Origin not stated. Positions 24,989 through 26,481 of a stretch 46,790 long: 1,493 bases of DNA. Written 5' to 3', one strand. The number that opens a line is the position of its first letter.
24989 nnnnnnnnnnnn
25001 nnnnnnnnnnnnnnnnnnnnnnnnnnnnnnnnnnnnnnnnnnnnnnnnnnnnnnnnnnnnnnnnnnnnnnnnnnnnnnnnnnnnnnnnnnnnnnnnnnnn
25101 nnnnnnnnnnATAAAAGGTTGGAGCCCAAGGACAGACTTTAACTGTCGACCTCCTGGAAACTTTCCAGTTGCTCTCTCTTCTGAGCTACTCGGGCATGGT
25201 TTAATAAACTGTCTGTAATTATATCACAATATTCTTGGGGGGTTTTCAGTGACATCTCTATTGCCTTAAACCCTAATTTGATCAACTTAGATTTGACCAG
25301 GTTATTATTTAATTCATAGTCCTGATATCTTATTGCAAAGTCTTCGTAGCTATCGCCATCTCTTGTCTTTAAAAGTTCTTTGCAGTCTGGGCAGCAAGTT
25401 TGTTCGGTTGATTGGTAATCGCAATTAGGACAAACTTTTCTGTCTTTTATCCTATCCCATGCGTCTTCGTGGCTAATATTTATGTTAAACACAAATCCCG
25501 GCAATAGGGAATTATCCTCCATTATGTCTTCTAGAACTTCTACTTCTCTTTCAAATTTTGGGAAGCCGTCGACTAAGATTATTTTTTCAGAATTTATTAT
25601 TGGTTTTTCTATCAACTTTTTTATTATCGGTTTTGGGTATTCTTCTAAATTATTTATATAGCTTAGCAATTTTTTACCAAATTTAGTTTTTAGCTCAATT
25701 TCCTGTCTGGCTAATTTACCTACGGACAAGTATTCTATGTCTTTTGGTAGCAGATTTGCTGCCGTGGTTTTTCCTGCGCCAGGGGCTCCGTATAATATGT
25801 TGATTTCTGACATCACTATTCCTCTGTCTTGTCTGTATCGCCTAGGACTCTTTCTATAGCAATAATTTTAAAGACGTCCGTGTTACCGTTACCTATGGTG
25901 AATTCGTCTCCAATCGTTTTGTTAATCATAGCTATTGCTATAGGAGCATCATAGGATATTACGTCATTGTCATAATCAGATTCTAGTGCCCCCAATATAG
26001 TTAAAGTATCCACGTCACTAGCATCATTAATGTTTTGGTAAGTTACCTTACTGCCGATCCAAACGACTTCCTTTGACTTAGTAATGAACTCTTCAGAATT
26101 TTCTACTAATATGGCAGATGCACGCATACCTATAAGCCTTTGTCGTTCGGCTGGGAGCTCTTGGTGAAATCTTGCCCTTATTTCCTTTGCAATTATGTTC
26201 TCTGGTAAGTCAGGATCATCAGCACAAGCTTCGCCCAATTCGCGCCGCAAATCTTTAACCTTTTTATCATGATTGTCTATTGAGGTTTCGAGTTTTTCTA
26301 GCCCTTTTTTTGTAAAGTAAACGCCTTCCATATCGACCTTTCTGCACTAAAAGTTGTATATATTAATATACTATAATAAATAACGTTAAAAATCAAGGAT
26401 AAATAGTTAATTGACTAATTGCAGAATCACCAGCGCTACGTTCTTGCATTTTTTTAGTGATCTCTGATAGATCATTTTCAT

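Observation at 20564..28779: Eleven-gene nucleotide-centric operon (kinases, GTP cyclohydrolase II, LOG-like, NTPase, aminotransferase, DUF2156, two Gre-like factors) matching no pathway I can name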

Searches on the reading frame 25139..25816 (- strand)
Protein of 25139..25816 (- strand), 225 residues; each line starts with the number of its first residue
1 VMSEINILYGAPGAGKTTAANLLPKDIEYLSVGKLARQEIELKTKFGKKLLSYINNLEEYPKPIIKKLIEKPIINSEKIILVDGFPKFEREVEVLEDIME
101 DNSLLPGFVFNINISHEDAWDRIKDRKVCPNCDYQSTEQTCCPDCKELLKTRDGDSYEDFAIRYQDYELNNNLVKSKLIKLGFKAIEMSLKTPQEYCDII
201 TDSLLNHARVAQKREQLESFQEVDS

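Call 4: search_protein_families(library=pfam, proteins=[window:25139-25816:-], max_evalue=0.1)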
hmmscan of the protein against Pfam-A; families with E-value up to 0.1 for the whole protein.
window:25139-25816:- (225 aa): 11 families
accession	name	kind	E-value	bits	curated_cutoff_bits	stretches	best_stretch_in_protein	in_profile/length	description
PF00406.28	ADK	-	8.5e-19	68.6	26.8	1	8-170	1-138/151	Adenylate kinase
PF13207.12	AAA_17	-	7.7e-12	46.1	27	1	9-126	1-122/136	AAA domain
PF13238.12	AAA_18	-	0.00024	22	29.4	1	8-128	3-113/128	AAA domain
PF13521.12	AAA_28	-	0.00061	20.5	27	1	7-66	3-62/164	AAA domain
PF13166.12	AAA_13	-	0.006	15.8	36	1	3-40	16-53/713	AAA domain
PF02223.23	Thymidylate_kin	-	0.017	15.2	27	0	10-59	3-51/185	Thymidylate kinase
PF00004.35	AAA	-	0.018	16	21.2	1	7-65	2-50/131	ATPase family associated with various cellular activities (AAA)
PF07191.17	Zn_ribbon_6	-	0.018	15.5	25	1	125-151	15-41/67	Double zinc ribbon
PF00910.28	RNA_helicase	-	0.021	15.8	21.5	0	7-28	2-23/105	RNA helicase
PF05496.18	RuvB_N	-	0.084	13.1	27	0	7-28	37-58/159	Holliday junction DNA helicase RuvB P-loop domain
PF20720.3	nSTAND3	-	0.099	12.8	27.2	0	7-23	21-37/155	Novel STAND NTPase 3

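Call 5: search_protein_families(library=ncbifam, proteins=[window:25139-25816:-], max_evalue=0.1)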
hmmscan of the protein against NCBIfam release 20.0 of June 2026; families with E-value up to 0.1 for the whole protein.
window:25139-25816:- (225 aa): 25 families
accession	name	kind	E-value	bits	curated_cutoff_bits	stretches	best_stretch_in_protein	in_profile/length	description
TIGR01351.1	adk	subfamily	2.1e-26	92.9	168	1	7-175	3-182/212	adenylate kinase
NF001385.0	PRK00279.2-3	equivalog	2.7e-20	72.9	315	1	5-173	6-180/213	adenylate kinase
NF001380.0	PRK00279.1-2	equivalog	6.4e-20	71.5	251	1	7-171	4-179/216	adenylate kinase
NF001381.0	PRK00279.1-3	equivalog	1.2e-17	64.3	187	1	7-169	4-150/188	adenylate kinase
NF001387.0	PRK00279.2-5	equivalog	1.2e-17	64.3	373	1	7-133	4-132/224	adenylate kinase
NF001384.0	PRK00279.2-2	equivalog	2.8e-15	56.6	152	1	2-127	1-132/191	adenylate kinase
TIGR01359.1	UMP_CMP_kin_fam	subfamily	6.4e-14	52.3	207.6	1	8-128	4-128/185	UMP-CMP kinase family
NF011099.0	PRK14526.1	equivalog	1.2e-13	51.2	223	1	7-171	4-174/211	adenylate kinase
NF002700.0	PRK02496.1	equivalog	4.2e-13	49.3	262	1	7-124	5-126/184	adenylate kinase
NF011102.0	PRK14529.1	equivalog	3.5e-12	46.4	331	1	7-133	4-133/223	adenylate kinase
NF011103.0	PRK14530.1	equivalog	5.8e-12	45.7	294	1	5-174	5-181/215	adenylate kinase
NF001379.0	PRK00279.1-1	equivalog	1.3e-11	44.3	268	1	7-132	4-129/216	adenylate kinase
NF011100.0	PRK14527.1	equivalog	5.9e-11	42.3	154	1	3-127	6-133/191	adenylate kinase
NF001386.0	PRK00279.2-4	equivalog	6.3e-11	42.3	256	1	6-168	5-179/220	adenylate kinase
NF001382.0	PRK00279.1-4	equivalog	1.2e-08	34.8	334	1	8-133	5-135/212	adenylate kinase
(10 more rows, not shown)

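Call 22: search_protein_families(library=padloc, proteins=[window:25139-25813:-], max_evalue=0.01)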
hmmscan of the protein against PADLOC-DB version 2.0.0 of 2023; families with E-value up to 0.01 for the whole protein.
window:25139-25813:- (224 aa): 2 families
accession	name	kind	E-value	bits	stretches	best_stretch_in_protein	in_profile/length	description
PDLC04890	PDC-S06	-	0.0012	15.5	1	2-29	24-51/732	-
PDLC03838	DolB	-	0.0075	13.6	0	6-89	170-243/375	-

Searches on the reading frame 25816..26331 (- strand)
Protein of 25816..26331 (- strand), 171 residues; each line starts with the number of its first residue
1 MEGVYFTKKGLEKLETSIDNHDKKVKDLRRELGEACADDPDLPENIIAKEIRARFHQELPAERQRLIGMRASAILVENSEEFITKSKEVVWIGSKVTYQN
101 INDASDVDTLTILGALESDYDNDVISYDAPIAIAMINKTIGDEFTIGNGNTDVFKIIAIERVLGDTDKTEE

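Call 4: search_protein_families(library=pfam, proteins=[window:25816-26331:-], max_evalue=0.1)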
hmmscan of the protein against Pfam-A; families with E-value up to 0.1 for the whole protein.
window:25816-26331:- (171 aa): 2 families
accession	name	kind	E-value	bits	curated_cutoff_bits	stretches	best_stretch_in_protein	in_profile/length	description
PF01272.25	GreA_GreB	-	6.4e-16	58.5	26.9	1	86-160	2-76/77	Transcription elongation factor, GreA/GreB, C-term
PF10779.14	XhlA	-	0.058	14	34.7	0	8-32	3-27/67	Haemolysin XhlA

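Call 5: search_protein_families(library=ncbifam, proteins=[window:25816-26331:-], max_evalue=0.1)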
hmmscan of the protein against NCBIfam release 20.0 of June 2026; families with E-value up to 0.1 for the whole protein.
window:25816-26331:- (171 aa): 13 families
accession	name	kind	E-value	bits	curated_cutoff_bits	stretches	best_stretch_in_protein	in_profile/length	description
NF001263.0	PRK00226.1-4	equivalog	1.2e-13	51.2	145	1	4-160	7-158/160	transcription elongation factor GreA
TIGR01462.1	greA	subfamily_domain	1.3e-13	51.2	139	1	6-160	2-151/151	transcription elongation factor GreA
NF001261.0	PRK00226.1-2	equivalog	2.9e-11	43.5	167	1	1-159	1-154/157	transcription elongation factor GreA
NF011309.0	PRK14720.1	equivalog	3.7e-11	41.9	714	1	8-161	754-902/906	transcription elongation factor GreA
NF001264.0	PRK00226.1-5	equivalog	1.5e-10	41.1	180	1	3-160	3-156/158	transcription elongation factor GreA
NF004969.0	PRK06330.1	equivalog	7.5e-10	38.1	697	1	23-160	587-713/718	transcript cleavage factor/unknown domain fusion protein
NF002506.1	PRK01885.1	equivalog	4.5e-09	36.2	188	1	84-149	78-141/156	transcription elongation factor GreB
NF004973.0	PRK06342.1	equivalog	2.1e-08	34.1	159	1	84-156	89-159/160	transcription elongation factor GreA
NF001260.0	PRK00226.1-1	equivalog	1.8e-07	31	234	1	86-160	83-157/160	transcription elongation factor GreA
TIGR01461.1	greB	equivalog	6.9e-06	25.9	171.05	1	84-160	78-153/156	transcription elongation factor GreB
NF004396.0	PRK05753.1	equivalog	0.00013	21.7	109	1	87-160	52-126/137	nucleoside diphosphate kinase regulator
NF001262.0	PRK00226.1-3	equivalog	0.00014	21.6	161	1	5-158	8-158/165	transcription elongation factor GreA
NF001457.0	PRK00317.1-3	equivalog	0.029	13.8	164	0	3-45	135-176/200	molybdenum cofactor guanylyltransferase MobA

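Call 22: search_protein_families(library=padloc, proteins=[window:25816-26331:-], max_evalue=0.01)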
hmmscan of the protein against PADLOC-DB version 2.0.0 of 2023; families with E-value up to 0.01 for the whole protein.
window:25816-26331:- (171 aa): 0 families

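Call 81: find_homologous_proteins(query=window:25816-26331:-, max_evalue=0.00001)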
Query window:25816-26331:- (171 aa): 6 proteins with E <= 0.00001 among 49 candidates.
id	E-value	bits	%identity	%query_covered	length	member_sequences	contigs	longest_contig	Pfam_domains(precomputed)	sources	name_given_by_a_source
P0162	4.0e-105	367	100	100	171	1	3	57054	PF01272.26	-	-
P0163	4.4e-62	227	61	98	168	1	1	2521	PF01272.26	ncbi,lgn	-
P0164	1.7e-60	222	59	96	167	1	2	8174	PF01272.26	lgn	-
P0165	1.7e-56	209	58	95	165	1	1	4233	PF01272.26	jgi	jgi:transcription elongation GreA/GreB family factor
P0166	1.8e-50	189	52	99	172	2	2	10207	PF01272.26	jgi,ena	-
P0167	5.5e-49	184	53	95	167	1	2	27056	PF01272.26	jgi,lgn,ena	-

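Call 83: find_encoding_contigs(protein=P0167, flank=10000, max_places=2)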
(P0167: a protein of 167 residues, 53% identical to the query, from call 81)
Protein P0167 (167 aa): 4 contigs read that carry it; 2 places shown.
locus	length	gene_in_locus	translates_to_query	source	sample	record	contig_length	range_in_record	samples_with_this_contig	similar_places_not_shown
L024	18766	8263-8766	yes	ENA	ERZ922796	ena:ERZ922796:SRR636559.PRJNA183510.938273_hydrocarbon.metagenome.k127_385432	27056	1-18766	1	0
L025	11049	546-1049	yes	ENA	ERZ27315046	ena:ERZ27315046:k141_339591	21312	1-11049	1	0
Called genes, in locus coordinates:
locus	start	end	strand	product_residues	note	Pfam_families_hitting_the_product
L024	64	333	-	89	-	PF00085:Thioredoxin, PF13098:Thioredoxin_2 (weak), PF14595:Thioredoxin_9 (weak)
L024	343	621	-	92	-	PF02001:DUF134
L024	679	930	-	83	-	PF17253:DUF5320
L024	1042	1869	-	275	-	PF10459:Peptidase_S46 (faint), PF00089:Trypsin, PF13365:Trypsin_2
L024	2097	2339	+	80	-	-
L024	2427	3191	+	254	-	-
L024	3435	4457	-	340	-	PF13385:Laminin_G_3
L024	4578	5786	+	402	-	PF00266:Aminotran_5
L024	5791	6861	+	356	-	-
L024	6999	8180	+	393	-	PF04851:ResIII, PF00270:DEAD, PF16203:ERCC3_RAD25_C (faint), PF00271:Helicase_C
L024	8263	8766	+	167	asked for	PF01272:GreA_GreB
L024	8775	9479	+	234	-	PF00004:AAA (faint), PF00406:ADK, PF13207:AAA_17, PF13238:AAA_18 (weak)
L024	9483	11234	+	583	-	PF09924:LPG_synthase_C (weak)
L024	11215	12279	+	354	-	-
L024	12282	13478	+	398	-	PF00406:ADK (weak), PF13207:AAA_17 (weak), PF00925:GTP_cyclohydro2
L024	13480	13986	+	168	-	PF01931:NTPase_I-T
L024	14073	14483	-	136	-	-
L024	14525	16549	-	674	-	PF00122:E1-E2_ATPase, PF00702:Hydrolase, PF08282:Hydrolase_3 (faint)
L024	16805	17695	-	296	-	PF02661:Fic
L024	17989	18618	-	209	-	PF09851:SHOCT (weak)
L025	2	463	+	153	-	?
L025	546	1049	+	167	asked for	PF01272:GreA_GreB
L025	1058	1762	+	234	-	PF00004:AAA (faint), PF00406:ADK, PF13207:AAA_17, PF13238:AAA_18 (weak)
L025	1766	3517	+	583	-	PF09924:LPG_synthase_C (weak)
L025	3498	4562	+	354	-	-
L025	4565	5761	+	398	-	PF00406:ADK (weak), PF13207:AAA_17 (weak), PF00925:GTP_cyclohydro2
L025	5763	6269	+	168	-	PF01931:NTPase_I-T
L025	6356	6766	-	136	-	-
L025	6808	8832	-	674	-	PF00122:E1-E2_ATPase, PF00702:Hydrolase, PF08282:Hydrolase_3 (faint)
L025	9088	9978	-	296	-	PF02661:Fic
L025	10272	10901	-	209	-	PF09851:SHOCT (weak)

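Call 97: search_solved_structures(query=A9, max_evalue=0.001, show_alignments=2)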
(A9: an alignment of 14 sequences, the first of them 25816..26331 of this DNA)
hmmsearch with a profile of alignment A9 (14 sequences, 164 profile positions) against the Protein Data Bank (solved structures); distinct sequences matched with E-value up to 0.001: 8.
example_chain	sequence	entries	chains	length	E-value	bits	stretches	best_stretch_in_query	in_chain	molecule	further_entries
1grj_A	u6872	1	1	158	4.3e-21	78.8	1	1-155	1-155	GREA PROTEIN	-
2etn_A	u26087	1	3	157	4.4e-19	72.3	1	4-155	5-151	anti-cleavage anti-GreA transcription factor Gfh1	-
2f23_A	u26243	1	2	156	8.2e-19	71.4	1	4-155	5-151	Anti-cleavage anti-greA transcription factor gfh1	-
2p4v_A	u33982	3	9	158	1.2e-18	70.9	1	1-150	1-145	Transcription elongation factor greB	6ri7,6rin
2eul_A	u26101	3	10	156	1.4e-18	70.7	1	4-155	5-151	anti-cleavage anti-GreA transcription factor Gfh1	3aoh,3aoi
4wqt_X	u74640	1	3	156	3.3e-18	69.5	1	4-155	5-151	RNA cleavage stimulating factor (GreA/Gfh1 chimeric protein Gre-C1)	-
2pn0_A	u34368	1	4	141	1.6e-06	31.4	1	63-162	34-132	Prokaryotic transcription elongation factor GreA/GreB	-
3bmb_A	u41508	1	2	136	0.00024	24.4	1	81-145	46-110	Regulator of nucleoside diphosphate kinase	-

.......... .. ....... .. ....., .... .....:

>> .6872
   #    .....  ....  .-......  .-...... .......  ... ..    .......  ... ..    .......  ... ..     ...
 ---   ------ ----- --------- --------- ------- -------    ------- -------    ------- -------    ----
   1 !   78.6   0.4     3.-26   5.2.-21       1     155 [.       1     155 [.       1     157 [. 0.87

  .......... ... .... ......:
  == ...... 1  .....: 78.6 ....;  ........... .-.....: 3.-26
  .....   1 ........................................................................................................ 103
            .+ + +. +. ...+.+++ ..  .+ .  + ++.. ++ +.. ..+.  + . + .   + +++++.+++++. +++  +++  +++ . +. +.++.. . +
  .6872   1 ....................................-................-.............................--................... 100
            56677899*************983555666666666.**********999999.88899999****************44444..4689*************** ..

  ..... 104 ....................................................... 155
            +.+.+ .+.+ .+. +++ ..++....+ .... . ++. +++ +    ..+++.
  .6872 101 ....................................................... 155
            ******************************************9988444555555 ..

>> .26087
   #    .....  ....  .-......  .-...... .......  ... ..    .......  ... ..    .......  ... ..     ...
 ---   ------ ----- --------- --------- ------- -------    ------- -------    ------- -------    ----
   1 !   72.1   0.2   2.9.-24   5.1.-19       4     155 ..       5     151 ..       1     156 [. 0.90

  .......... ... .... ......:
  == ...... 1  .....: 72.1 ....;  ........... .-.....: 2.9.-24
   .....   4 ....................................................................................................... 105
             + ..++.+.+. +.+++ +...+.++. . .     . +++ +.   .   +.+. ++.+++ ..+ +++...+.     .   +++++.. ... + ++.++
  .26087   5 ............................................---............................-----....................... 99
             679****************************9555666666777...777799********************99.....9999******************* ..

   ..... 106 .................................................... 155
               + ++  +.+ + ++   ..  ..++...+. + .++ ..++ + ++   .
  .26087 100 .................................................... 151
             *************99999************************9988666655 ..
